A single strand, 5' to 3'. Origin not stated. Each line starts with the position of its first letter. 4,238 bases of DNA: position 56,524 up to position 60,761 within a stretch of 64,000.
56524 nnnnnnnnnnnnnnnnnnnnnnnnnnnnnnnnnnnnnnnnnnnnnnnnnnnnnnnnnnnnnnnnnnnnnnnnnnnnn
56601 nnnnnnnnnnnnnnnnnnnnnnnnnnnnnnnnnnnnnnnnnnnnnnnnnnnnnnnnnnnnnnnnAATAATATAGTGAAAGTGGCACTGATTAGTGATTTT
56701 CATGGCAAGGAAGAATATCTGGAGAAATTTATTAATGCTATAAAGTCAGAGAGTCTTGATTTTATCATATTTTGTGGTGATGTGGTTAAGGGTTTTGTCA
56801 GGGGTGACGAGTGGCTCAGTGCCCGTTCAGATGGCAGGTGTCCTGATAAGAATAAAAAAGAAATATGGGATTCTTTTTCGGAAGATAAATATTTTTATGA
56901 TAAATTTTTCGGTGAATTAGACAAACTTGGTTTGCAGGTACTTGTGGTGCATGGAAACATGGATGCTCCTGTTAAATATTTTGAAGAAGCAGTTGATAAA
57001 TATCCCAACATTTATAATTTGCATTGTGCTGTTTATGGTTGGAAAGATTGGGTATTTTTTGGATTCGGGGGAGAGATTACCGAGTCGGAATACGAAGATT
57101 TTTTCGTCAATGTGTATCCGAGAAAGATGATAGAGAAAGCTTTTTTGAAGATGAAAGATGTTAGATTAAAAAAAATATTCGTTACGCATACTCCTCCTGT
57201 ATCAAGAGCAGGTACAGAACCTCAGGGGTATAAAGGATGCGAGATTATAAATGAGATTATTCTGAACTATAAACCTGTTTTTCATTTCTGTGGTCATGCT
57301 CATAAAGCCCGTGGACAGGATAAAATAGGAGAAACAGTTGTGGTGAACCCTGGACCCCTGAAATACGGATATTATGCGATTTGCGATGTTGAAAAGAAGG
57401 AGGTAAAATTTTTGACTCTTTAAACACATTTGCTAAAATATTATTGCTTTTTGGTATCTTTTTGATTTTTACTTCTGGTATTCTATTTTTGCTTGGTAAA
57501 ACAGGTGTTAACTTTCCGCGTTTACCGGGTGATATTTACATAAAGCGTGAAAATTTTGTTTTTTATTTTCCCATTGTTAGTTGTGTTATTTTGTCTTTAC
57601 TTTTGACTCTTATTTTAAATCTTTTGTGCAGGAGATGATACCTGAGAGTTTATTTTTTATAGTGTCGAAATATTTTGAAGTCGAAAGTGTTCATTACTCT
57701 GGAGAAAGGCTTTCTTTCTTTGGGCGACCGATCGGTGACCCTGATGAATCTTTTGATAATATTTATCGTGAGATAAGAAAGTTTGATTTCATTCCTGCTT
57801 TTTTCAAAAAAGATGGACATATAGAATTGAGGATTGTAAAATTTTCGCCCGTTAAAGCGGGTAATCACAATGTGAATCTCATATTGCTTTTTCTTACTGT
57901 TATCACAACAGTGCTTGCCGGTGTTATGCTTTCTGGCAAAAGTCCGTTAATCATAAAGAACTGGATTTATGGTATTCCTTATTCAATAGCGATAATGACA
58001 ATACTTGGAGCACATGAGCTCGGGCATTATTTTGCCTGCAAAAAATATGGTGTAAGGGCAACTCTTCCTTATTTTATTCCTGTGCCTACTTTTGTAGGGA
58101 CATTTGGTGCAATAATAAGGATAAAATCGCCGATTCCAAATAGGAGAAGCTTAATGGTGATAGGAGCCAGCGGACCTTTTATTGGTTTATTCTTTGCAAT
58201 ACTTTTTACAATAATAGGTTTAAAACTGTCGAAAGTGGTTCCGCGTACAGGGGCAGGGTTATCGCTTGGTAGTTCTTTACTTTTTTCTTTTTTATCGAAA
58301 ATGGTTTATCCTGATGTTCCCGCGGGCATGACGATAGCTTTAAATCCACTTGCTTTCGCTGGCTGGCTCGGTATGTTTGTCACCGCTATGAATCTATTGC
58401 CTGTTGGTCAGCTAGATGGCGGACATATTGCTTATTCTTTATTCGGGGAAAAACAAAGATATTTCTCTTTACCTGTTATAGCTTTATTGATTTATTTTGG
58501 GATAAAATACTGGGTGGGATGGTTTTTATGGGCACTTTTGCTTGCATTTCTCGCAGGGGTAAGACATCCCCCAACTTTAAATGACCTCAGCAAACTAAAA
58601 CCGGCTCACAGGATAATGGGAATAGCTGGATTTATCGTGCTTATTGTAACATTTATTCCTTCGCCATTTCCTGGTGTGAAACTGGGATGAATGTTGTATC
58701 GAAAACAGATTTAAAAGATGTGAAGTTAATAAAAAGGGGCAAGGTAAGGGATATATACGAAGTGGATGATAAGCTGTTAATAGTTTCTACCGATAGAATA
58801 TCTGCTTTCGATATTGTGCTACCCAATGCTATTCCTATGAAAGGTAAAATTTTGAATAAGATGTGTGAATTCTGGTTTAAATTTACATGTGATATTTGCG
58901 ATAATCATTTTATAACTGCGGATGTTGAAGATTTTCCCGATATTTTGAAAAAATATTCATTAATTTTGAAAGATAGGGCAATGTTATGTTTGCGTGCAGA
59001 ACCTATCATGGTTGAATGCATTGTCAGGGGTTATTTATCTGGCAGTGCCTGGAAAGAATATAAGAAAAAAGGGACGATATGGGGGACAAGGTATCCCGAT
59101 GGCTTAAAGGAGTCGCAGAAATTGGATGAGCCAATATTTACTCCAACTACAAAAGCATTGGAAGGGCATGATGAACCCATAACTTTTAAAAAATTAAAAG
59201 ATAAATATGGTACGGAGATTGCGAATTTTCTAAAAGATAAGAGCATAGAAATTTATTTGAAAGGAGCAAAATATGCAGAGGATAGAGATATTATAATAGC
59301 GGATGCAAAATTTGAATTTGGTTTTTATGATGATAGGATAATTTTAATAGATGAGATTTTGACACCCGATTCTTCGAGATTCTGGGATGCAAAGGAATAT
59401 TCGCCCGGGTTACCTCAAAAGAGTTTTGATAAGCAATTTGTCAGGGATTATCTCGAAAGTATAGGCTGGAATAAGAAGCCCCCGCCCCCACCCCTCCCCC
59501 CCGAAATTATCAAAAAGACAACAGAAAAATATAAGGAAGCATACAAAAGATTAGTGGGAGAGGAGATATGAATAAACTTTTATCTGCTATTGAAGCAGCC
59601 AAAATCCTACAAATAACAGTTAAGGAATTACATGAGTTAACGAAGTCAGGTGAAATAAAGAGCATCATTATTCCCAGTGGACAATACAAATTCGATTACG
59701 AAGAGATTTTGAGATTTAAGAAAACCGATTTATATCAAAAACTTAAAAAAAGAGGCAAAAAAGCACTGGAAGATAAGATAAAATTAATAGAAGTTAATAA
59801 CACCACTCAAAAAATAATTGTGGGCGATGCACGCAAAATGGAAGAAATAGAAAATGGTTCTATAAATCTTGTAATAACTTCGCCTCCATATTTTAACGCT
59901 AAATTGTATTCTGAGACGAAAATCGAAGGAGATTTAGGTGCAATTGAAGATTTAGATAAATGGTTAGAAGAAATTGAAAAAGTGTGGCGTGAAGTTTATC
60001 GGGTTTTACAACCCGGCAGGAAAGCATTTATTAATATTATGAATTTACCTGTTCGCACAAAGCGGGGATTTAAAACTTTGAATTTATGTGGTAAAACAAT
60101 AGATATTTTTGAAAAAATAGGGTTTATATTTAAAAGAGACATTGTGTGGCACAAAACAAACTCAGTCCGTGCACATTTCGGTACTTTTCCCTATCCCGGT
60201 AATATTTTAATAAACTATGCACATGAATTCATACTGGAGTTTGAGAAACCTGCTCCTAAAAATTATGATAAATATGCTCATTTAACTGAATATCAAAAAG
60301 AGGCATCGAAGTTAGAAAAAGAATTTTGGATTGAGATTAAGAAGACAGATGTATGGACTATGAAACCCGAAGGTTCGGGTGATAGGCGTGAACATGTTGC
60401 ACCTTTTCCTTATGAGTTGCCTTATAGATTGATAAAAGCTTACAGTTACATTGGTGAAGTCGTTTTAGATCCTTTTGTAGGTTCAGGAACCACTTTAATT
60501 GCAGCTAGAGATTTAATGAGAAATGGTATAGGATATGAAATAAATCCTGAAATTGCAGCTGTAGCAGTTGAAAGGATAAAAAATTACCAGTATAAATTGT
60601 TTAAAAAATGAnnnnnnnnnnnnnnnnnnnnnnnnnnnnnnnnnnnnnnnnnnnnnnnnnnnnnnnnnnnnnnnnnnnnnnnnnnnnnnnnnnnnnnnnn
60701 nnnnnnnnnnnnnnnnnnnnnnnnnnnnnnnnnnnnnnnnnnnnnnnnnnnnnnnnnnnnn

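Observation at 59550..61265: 1.7-kb cassette flanked by an exact 23-bp direct repeat containing purC's 3' end, RBS and next start codon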

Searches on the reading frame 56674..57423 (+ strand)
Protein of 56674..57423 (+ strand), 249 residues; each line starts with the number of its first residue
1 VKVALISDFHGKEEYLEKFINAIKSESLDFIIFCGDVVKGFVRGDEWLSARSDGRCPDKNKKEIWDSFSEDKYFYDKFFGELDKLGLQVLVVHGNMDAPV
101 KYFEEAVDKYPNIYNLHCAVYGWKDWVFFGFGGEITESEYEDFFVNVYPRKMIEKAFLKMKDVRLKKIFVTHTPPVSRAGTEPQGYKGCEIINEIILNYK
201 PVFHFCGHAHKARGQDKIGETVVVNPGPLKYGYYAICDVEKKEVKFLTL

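Call 76: search_protein_families(library=pfam, proteins=[window:56674-57423:+], max_evalue=0.00001)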
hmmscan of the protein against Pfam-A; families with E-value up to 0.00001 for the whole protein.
window:56674-57423:+ (249 aa): 3 families
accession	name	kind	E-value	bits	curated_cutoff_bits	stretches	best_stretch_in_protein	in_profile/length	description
PF14582.11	Metallophos_3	-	9.6e-60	202.5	28.2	1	2-247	7-257/259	Metallophosphoesterase, calcineurin superfamily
PF00149.33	Metallophos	-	3.4e-16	60.7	21.5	1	1-211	1-190/191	Calcineurin-like phosphoesterase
PF12850.12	Metallophos_2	-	1e-14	55.3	27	0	1-39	1-38/154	Calcineurin-like phosphoesterase superfamily domain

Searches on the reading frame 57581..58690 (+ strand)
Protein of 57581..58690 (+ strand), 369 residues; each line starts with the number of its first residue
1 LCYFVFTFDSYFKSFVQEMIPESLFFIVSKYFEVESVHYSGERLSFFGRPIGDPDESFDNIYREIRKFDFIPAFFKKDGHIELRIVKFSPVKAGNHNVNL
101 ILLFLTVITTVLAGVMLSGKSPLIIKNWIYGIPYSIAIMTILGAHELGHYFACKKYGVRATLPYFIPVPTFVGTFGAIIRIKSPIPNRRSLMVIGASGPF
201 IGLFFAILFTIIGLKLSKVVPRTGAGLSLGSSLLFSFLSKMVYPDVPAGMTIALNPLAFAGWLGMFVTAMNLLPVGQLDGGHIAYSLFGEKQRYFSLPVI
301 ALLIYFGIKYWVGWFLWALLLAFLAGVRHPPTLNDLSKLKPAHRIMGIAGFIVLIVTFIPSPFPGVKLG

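Call 4: search_protein_families(library=pfam, proteins=[window:57581-58690:+], max_evalue=0.01)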
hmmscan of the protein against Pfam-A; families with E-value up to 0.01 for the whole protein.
window:57581-58690:+ (369 aa): 1 family
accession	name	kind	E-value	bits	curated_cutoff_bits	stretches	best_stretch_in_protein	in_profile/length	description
PF02163.28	Peptidase_M50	-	5e-23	82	27.2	1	135-292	3-198/221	Peptidase family M50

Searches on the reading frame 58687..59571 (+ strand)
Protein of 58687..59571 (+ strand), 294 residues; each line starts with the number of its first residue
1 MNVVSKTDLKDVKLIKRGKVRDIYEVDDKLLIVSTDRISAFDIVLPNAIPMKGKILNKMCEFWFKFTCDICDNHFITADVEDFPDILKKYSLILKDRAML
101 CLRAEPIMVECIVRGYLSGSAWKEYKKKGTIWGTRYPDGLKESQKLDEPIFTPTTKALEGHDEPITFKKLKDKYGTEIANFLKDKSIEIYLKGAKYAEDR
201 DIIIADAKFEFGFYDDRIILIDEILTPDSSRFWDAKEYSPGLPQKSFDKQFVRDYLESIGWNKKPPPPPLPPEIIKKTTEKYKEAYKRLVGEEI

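Call 4: search_protein_families(library=pfam, proteins=[window:58687-59571:+], max_evalue=0.01)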
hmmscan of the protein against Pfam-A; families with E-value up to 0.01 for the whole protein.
window:58687-59571:+ (294 aa): 1 family
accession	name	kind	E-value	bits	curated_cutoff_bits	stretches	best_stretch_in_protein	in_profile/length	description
PF01259.24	SAICAR_synt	-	2e-73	247.4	20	1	15-265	2-230/233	SAICAR synthetase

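Call 12: find_encoding_contigs(protein=window:58687-59571:+, flank=5000, max_places=10)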
Protein window:58687-59571:+ (294 aa): no gene with exactly this product is on record in the collection.

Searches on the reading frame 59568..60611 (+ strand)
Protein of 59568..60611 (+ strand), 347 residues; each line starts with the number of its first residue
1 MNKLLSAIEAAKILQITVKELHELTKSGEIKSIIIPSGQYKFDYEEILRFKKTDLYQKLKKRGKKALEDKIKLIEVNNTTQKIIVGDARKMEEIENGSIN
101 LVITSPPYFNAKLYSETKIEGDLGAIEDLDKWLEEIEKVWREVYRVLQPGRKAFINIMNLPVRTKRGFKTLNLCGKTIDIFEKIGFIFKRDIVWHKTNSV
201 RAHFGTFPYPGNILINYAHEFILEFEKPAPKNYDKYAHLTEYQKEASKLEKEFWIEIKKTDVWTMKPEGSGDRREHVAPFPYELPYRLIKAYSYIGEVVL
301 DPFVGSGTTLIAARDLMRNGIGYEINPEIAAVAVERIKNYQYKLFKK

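Call 4: search_protein_families(library=pfam, proteins=[window:59568-60611:+], max_evalue=0.01)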
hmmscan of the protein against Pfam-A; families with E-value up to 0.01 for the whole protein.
window:59568-60611:+ (347 aa): 4 families
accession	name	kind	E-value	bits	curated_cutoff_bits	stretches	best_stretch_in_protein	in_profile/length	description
PF01555.25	N6_N4_Mtase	-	7.5e-44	150.7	26.7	1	99-334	1-220/221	DNA methylase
PF12728.13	HTH_17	-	1.2e-06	29.1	27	1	4-51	1-47/51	Helix-turn-helix domain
PF08241.18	Methyltransf_11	-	0.0011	20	21.2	0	131-152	71-92/95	Methyltransferase domain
PF01170.24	UPF0020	-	0.0016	18.6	22.3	0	296-319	29-52/197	RMKL-like, methyltransferase domain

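Call 16: search_protein_families(library=padloc, proteins=[window:59568-60611:+], max_evalue=1)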
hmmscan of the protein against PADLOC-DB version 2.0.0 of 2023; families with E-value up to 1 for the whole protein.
window:59568-60611:+ (347 aa): 73 families (the best 25 are shown)
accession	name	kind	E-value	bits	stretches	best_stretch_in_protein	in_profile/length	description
PDLC03350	MTase_II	-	1.7e-64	216.2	1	50-343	28-301/312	Type II methyltransferase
PDLC03353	MTase_II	-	9.1e-64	213.5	1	76-345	5-258/260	Type II methyltransferase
PDLC03259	MTase_II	-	8.3e-47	157.9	1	79-338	2-256/423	Type II methyltransferase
PDLC03283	MTase_II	-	2.3e-45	153.4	1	78-339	2-273/352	Type II methyltransferase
PDLC03387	MTase_II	-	3.1e-36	123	2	182-339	136-277/289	Type II methyltransferase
PDLC03371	MTase_II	-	1.3e-32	111.4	1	77-343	7-258/260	Type II methyltransferase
PDLC03299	MTase_II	-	2.3e-25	87.7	1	75-341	9-264/296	Type II methyltransferase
PDLC03276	MTase_II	-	8.6e-25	85.8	1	47-330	108-393/404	Type II methyltransferase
PDLC03260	MTase_II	-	3e-24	83.6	2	246-336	218-306/349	Type II methyltransferase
PDLC03246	MTase_II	-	5.2e-24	83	1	67-328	99-357/376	Type II methyltransferase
PDLC03363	MTase_II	-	3.1e-23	80.6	3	261-338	40-119/294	Type II methyltransferase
PDLC03376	MTase_II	-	5.5e-21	73.5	2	75-226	103-248/249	Type II methyltransferase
PDLC03351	MTase_II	-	8.3e-21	72.5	2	279-341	130-192/348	Type II methyltransferase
PDLC03252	MTase_II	-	5.1e-20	70.1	2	182-341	215-357/365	Type II methyltransferase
PDLC03265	MTase_II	-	1.2e-18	65.7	2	241-338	231-329/333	Type II methyltransferase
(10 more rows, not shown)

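Call 17: search_protein_families(library=ncbifam, proteins=[window:59568-60611:+], max_evalue=1)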
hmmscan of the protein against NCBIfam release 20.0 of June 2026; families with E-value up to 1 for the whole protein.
window:59568-60611:+ (347 aa): 10 families
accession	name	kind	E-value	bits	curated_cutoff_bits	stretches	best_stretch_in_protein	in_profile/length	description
NF050803.1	DnaMtaseCcrMCaul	equivalog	1.7e-16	60.1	830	1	80-340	3-250/350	adenine-specific DNA-methyltransferase CcrM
NF008572.0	PRK11524.1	equivalog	4.4e-14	52.3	292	1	71-340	5-259/294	adenine-specific DNA-methyltransferase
NF010253.0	PRK13699.1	subfamily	1.3e-09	38.1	244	2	270-340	139-208/226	DNA methyltransferase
NF040721.1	Trm14_Arch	equivalog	1.5e-05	24.3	280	2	70-108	263-299/370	tRNA (guanine(6)-N2)-methyltransferase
TIGR01177.1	TIGR01177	hypoth_equivalog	3.3e-05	23.4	316.55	1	296-342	183-229/330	TIGR01177 family methyltransferase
TIGR01764.1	excise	domain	0.0039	17.5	28.8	1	5-52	2-48/49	excisionase family DNA-binding protein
NF033518.0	transpos_IS607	equivalog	0.02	14.5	110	1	9-54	2-47/187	IS607 family transposase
NF008748.0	PRK11783.1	equivalog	0.04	12.1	466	0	296-325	193-221/704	bifunctional 23S rRNA (guanine(2069)-N(7))-methyltransferase RlmK/23S rRNA (guanine(2445)-N(2))-methyltransferase RlmL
NF040538.1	methyl_ArsM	equivalog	0.075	12.2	500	0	137-154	190-207/356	arsinothricin biosynthesis methyltransferase ArsM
TIGR03534.1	RF_mod_PrmC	equivalog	0.1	12.1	199.1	1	81-156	140-218/253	peptide chain release factor N(5)-glutamine methyltransferase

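Call 81: search_solved_structures(query=window:59568-60611:+, max_evalue=0.00001)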
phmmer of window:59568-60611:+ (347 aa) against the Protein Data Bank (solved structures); distinct sequences matched with E-value up to 0.00001: 10.
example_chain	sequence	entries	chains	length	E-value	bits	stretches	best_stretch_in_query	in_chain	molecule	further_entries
2zie_A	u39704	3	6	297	3.3e-42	148.1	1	79-337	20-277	Putative modification methylase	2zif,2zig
8s9n_A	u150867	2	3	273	2.7e-14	56.3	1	251-337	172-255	DNA cytosine-N4 methyltransferase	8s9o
8s9m_A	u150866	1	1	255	6.9e-14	55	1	251-337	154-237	DNA cytosine-N4 methyltransferase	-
9c3u_A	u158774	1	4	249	5e-11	45.6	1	247-338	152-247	Methyltransferase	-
8urk_A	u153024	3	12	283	6.5e-11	45.2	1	247-338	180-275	Methyltransferase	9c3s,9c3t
1g60_A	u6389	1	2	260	1.6e-09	40.6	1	266-330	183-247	Adenine-specific Methyltransferase MboIIA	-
6pbd_A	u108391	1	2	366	1.1e-08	37.9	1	83-337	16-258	Modification methylase CcrMI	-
5hek_A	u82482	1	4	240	4.4e-07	32.6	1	227-338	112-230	Adenine specific DNA methyltransferase (DpnA)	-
5hfj_A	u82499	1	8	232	5.2e-07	32.4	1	227-337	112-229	Adenine specific DNA methyltransferase (DpnA)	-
1boo_A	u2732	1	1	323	2.5e-06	30.1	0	274-336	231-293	PROTEIN (N-4 CYTOSINE-SPECIFIC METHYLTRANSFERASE PVU II)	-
